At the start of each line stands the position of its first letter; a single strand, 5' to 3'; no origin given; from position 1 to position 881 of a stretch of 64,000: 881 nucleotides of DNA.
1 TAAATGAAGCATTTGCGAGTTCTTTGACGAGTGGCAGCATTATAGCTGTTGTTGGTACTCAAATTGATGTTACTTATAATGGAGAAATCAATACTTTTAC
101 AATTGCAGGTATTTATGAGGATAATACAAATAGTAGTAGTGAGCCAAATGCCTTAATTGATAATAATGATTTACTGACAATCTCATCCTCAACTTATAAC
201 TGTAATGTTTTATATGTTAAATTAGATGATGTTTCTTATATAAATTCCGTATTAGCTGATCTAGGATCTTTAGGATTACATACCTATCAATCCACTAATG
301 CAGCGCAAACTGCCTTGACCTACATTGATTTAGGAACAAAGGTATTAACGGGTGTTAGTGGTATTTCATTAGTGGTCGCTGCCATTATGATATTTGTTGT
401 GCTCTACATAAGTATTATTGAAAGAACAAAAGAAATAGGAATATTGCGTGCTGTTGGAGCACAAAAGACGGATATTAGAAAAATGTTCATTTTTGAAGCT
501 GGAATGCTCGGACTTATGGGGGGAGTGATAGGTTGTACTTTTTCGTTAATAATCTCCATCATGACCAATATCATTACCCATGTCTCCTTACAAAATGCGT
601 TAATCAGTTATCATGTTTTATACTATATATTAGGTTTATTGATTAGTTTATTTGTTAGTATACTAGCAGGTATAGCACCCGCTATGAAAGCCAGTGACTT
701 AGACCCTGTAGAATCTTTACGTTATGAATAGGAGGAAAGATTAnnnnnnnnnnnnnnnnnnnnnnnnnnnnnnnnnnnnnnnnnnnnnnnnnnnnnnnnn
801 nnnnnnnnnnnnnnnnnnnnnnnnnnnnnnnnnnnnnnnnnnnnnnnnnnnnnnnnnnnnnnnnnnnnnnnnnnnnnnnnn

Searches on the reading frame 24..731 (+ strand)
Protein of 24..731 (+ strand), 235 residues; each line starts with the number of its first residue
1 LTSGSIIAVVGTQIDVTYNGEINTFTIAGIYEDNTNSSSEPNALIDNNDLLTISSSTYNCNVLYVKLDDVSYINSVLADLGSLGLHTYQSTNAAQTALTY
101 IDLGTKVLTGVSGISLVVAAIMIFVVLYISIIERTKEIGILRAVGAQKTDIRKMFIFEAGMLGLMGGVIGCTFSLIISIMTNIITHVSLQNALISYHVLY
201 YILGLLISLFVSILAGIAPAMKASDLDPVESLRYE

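Call 31: search_protein_families(library=pfam, proteins=[window:24-731:+], max_evalue=1e-8)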
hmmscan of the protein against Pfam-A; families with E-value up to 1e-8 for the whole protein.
window:24-731:+ (235 aa): 1 family
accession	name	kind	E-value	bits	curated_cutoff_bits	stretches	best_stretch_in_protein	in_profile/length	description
PF02687.27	FtsX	-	4e-21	75.7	25.5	1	111-226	3-118/120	FtsX-like permease C-terminal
